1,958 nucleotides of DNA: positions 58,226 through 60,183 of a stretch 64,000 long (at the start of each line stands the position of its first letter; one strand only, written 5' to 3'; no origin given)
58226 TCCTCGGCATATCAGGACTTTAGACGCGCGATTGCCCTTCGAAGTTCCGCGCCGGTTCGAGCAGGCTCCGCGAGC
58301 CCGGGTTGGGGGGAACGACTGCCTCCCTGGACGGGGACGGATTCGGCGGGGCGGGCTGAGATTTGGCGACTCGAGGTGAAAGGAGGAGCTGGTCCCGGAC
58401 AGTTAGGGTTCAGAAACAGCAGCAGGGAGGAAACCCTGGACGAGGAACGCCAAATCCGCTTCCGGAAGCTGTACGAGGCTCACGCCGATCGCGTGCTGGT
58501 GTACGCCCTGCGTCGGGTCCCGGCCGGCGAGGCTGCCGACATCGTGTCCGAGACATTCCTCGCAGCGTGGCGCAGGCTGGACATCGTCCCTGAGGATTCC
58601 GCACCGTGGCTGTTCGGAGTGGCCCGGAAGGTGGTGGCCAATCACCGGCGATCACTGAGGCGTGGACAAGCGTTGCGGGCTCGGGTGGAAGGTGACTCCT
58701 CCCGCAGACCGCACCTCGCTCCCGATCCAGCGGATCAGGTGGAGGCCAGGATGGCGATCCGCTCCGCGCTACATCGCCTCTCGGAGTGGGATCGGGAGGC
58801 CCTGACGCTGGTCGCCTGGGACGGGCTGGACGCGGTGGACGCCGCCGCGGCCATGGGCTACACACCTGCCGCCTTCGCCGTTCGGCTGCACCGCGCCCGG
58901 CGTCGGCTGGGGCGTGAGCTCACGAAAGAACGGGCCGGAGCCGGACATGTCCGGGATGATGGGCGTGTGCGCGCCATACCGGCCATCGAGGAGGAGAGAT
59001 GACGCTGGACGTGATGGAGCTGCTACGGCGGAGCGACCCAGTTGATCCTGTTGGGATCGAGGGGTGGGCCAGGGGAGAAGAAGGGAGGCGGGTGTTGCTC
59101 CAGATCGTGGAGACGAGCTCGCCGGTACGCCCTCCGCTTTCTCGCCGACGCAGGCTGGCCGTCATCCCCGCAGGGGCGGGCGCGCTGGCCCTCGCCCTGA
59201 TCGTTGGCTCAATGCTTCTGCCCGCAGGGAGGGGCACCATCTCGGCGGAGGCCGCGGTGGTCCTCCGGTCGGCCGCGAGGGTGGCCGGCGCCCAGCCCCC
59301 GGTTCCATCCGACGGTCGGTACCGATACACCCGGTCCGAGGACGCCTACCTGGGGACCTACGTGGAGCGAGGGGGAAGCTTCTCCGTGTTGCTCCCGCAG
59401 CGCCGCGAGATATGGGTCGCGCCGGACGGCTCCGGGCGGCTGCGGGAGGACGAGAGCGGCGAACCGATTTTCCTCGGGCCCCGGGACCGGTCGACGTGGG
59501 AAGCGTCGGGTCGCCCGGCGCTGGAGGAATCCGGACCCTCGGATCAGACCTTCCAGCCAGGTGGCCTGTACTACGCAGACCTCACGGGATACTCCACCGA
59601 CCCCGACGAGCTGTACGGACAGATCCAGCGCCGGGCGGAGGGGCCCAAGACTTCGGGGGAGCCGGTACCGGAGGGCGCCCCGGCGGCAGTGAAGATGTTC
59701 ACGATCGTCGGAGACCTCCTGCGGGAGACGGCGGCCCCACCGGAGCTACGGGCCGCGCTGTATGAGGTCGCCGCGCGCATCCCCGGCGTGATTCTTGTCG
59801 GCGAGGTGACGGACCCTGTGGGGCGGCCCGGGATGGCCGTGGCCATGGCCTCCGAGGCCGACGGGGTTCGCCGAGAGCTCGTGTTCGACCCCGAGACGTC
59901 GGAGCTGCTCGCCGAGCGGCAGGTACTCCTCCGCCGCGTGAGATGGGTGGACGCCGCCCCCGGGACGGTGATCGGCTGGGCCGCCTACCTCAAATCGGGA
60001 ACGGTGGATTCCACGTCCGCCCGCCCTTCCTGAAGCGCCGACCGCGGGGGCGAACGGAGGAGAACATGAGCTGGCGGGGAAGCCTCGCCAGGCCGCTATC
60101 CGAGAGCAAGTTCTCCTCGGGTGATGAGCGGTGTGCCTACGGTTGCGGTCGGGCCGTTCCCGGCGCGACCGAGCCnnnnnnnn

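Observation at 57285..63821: tRNA-Leu(GAG)-anchored genomic island delimited by an exact 15-bp direct repeat, with decayed cargo and no integrase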

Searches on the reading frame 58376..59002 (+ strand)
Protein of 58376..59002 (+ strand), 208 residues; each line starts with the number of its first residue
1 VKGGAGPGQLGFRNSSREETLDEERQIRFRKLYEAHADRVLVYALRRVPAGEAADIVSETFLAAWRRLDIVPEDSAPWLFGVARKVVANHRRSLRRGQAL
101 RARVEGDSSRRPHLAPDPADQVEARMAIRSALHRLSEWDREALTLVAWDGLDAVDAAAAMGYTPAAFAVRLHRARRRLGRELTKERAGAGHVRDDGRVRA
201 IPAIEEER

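Call 6: search_protein_families(library=pfam, proteins=[window:58376-59002:+], max_evalue=0.01)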
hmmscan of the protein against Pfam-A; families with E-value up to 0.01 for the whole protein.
window:58376-59002:+ (208 aa): 3 families
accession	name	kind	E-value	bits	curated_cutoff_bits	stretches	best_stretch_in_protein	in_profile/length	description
PF04542.20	Sigma70_r2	-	2.1e-09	37.5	24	1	32-96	1-70/71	Sigma-70 region 2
PF08281.18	Sigma70_r4_2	-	3.4e-09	36.6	25.7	1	125-178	1-54/54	Sigma-70, region 4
PF07638.17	Sigma70_ECF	-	0.00064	20.1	21.1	1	51-183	47-184/185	ECF sigma factor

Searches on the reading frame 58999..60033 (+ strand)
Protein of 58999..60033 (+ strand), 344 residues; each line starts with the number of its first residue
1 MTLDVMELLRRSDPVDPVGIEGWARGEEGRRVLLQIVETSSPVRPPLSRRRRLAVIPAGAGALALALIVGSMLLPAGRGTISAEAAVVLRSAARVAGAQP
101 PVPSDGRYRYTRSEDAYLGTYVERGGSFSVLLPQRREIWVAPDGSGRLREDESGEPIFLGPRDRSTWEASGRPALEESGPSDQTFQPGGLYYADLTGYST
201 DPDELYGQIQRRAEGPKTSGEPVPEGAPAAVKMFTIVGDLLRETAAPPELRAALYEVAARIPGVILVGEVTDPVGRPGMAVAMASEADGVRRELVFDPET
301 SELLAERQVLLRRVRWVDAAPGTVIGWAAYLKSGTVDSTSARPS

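Call 6: search_protein_families(library=pfam, proteins=[window:58999-60033:+], max_evalue=0.01)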
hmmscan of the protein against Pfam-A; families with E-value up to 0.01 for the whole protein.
window:58999-60033:+ (344 aa): 0 families

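Call 9: find_encoding_contigs(protein=window:58999-60033:+, flank=10000, max_places=10)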
Protein window:58999-60033:+ (344 aa): 2 contigs read that carry it; 2 places shown.
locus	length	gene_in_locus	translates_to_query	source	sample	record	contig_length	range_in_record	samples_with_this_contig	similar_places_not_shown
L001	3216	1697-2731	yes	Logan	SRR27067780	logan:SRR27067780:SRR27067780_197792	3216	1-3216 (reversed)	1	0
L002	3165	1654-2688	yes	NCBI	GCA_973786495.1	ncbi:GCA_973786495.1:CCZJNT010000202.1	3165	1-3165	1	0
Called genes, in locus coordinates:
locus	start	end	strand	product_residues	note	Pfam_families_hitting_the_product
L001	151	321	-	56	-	-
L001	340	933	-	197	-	-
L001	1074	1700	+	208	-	PF04542:Sigma70_r2, PF08281:Sigma70_r4_2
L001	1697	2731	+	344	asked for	-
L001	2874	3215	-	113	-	?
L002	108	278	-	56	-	-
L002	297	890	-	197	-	-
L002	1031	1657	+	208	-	PF04542:Sigma70_r2, PF08281:Sigma70_r4_2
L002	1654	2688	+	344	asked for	-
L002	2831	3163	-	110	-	?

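Call 37: search_protein_families(library=ncbifam, proteins=[window:58999-60033:+], max_evalue=0.1)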
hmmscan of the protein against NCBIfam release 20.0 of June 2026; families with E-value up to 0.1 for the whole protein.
window:58999-60033:+ (344 aa): 1 family
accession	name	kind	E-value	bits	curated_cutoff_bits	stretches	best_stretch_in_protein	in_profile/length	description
NF038083.1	CU044_5270_fam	subfamily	7.2e-46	157.3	100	1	29-306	8-284/284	CU044_5270 family protein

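Call 52: find_homologous_proteins(query=window:58999-60033:+, max_evalue=1e-20)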
Query window:58999-60033:+ (344 aa): 192 proteins with E <= 1e-20 among 8000 candidates; the best 120 are listed.
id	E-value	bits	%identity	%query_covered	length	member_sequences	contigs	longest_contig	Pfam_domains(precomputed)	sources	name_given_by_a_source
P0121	7.9e-217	737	100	100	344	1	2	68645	-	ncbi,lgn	ncbi:MAG: CU044_5270 family protein [Actinomycetota bacterium]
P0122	2.3e-169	581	80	100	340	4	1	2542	-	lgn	-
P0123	2.3e-159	548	77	100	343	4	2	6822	-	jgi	jgi:hypothetical protein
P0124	6.4e-154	530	76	100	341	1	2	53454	-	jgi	jgi:hypothetical protein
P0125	1.8e-149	516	74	100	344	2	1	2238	-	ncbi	-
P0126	4.7e-142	491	71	100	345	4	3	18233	-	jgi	jgi:hypothetical protein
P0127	8.4e-120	418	63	100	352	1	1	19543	-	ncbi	ncbi:MAG: CU044_5270 family protein [Actinomycetota bacterium]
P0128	4.6e-113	396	59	100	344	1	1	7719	-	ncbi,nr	ncbi:MAG: CU044_5270 family protein [Actinomycetota bacterium]|nr:CU044_5270 family protein [Actinom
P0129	2.2e-105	371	59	99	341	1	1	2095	-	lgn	-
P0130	3.3e-104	367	56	100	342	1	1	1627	-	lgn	-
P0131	2.4e-92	328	54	99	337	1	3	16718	-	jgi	jgi:hypothetical protein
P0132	9.5e-91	323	51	99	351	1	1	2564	-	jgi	jgi:hypothetical protein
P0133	1.4e-89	319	51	99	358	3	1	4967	-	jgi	jgi:hypothetical protein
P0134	6.0e-89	317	52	99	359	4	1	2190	-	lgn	-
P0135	3.9e-88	314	52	100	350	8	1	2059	-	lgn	-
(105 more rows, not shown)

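Call 53: find_encoding_contigs(protein=P0124, flank=10000, max_places=3)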
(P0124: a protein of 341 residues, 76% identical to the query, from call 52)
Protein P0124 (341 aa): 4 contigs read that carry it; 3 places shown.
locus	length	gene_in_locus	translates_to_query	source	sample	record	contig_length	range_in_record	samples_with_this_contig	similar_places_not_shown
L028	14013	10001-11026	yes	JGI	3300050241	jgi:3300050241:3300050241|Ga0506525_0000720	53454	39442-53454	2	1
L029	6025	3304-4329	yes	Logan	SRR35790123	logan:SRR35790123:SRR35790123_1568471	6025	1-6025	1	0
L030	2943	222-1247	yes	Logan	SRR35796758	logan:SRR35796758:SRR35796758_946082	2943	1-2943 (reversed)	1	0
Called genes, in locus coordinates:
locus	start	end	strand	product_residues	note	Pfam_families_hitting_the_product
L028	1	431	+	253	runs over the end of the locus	PF02683:DsbD_TM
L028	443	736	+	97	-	-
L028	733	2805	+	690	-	PF04234:CopC, PF05425:CopD (weak)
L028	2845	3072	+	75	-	PF09851:SHOCT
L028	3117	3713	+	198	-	PF01209:Ubie_methyltran, PF13489:Methyltransf_23, PF13847:Methyltransf_31, PF08241:Methyltransf_11, PF08242:Methyltransf_12, PF13649:Methyltransf_25, PF20922:Anamorsin_N (weak)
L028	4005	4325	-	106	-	PF09278:MerR-DNA-bind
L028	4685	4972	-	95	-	-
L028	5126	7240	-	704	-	PF16177:ACAS_N, PF00501:AMP-binding, PF13193:AMP-binding_C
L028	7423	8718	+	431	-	PF07690:MFS_1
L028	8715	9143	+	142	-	PF09828:ChrB_C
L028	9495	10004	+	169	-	PF04542:Sigma70_r2, PF08281:Sigma70_r4_2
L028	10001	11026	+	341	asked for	-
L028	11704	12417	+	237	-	PF02861:Clp_N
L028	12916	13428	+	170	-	-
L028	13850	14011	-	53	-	?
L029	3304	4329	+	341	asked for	-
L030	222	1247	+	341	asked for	-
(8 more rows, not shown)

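Call 54: find_encoding_contigs(protein=P0126, flank=10000, max_places=3)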
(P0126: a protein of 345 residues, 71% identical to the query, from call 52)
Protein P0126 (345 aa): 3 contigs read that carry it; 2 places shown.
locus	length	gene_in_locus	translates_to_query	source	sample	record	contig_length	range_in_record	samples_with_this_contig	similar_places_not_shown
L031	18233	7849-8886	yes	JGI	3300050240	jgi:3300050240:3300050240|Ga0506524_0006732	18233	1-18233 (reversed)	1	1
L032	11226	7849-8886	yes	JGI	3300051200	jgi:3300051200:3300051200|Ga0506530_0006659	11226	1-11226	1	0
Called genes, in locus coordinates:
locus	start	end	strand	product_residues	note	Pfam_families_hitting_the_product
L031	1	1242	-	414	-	?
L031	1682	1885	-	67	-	-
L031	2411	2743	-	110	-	PF00578:AhpC-TSA (weak)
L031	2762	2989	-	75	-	PF00578:AhpC-TSA (weak)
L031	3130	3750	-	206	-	PF01545:Cation_efflux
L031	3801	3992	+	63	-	-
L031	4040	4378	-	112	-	PF02694:UPF0060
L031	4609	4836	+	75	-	PF00578:AhpC-TSA (weak)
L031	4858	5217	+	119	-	PF00578:AhpC-TSA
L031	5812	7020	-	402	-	PF03069:FmdA_AmdA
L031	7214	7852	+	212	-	PF04542:Sigma70_r2, PF08281:Sigma70_r4_2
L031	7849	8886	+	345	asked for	-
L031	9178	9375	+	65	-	-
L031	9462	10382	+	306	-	PF00353:HemolysinCabind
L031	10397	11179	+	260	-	-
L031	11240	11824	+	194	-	-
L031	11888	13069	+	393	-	PF16491:Peptidase_M48_N, PF01435:Peptidase_M48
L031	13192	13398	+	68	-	-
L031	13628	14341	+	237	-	PF02861:Clp_N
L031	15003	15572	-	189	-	-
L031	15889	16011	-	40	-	-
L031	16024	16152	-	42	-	-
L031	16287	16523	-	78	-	-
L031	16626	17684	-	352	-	PF00140:Sigma70_r1_2, PF04542:Sigma70_r2, PF04539:Sigma70_r3, PF04545:Sigma70_r4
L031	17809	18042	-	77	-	PF01037:AsnC_trans_reg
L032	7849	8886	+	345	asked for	-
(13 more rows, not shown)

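Call 61: list_cluster_members(proteins=[P0121])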
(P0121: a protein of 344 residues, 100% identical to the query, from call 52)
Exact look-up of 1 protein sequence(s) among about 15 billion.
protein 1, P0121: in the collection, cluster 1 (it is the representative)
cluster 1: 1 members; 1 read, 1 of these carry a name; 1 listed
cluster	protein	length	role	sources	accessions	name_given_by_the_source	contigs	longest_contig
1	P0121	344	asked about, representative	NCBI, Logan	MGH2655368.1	MAG: CU044_5270 family protein [Actinomycetota bacterium]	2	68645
